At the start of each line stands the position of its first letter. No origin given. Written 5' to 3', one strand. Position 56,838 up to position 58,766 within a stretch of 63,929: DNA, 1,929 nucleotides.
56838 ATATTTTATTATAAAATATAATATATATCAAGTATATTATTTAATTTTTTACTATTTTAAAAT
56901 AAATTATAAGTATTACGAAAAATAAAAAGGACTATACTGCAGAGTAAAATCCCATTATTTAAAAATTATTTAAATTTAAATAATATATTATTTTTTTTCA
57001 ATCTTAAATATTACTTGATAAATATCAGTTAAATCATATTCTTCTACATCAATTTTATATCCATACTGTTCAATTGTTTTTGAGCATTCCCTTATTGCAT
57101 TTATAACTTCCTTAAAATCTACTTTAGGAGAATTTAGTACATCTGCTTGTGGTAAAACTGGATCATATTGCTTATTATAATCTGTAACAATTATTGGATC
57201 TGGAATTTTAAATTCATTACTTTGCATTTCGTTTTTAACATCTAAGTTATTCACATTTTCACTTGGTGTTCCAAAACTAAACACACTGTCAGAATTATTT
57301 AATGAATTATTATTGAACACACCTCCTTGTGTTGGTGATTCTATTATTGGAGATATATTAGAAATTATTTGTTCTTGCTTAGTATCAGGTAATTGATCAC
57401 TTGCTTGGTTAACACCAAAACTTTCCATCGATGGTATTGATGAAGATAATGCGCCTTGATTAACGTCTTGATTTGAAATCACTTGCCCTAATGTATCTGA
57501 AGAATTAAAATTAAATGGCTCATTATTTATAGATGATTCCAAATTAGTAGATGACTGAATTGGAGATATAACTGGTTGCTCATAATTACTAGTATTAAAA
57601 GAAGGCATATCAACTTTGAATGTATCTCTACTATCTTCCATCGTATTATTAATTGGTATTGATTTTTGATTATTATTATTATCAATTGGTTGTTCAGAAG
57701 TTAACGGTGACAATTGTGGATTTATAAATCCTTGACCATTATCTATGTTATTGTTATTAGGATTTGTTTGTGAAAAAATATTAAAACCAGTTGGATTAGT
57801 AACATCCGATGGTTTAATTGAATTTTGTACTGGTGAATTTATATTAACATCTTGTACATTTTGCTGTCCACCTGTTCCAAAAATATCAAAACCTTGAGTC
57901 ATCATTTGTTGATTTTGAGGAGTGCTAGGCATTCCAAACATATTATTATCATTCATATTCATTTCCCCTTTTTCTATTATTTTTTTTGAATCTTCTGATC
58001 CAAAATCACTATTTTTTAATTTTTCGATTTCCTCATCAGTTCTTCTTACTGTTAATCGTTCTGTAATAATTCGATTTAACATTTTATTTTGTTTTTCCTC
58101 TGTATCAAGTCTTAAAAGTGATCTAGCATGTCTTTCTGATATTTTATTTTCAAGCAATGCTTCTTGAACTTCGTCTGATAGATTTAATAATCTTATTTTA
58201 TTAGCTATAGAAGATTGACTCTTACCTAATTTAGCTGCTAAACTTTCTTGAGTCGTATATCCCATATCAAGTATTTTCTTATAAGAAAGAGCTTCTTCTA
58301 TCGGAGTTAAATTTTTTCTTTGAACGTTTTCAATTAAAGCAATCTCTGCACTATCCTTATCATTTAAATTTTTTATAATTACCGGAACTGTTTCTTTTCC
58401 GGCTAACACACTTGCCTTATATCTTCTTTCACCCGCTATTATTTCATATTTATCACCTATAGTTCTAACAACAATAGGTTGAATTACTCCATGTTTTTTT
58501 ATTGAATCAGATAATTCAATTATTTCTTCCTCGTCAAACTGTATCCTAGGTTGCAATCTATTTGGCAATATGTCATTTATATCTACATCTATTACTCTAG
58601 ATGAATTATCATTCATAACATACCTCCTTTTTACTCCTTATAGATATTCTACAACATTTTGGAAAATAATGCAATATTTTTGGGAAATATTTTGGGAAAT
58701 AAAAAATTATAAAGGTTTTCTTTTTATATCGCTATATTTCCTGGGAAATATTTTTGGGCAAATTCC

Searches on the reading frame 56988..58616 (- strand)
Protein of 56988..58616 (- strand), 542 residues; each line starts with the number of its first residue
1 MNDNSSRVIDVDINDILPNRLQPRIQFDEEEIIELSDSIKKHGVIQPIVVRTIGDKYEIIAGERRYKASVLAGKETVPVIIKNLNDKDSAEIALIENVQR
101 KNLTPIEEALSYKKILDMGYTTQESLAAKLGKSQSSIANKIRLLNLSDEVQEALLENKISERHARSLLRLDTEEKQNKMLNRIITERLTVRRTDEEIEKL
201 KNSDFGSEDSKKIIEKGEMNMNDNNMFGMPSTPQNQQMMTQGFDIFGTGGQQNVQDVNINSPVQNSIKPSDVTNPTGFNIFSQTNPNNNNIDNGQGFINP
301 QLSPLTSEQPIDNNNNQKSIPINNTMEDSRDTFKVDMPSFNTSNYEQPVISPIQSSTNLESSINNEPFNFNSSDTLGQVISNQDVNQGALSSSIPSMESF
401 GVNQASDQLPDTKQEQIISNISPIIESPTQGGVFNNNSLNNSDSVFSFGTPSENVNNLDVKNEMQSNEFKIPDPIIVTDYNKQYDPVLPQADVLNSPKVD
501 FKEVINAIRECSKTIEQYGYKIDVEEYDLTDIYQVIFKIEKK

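Call 88: search_protein_families(library=pfam, proteins=[window:56988-58616:-], max_evalue=0.001)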
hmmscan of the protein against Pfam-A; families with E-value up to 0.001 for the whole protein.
window:56988-58616:- (542 aa): 2 families
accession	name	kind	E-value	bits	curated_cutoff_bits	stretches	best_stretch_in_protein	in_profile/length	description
PF02195.25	ParB_N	-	1.1e-32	112.3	26.3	1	9-99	4-95/95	ParB N-terminal domain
PF17762.8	HTH_ParB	-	1.6e-32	112.1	22.6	1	101-201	1-101/102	ParB HTH domain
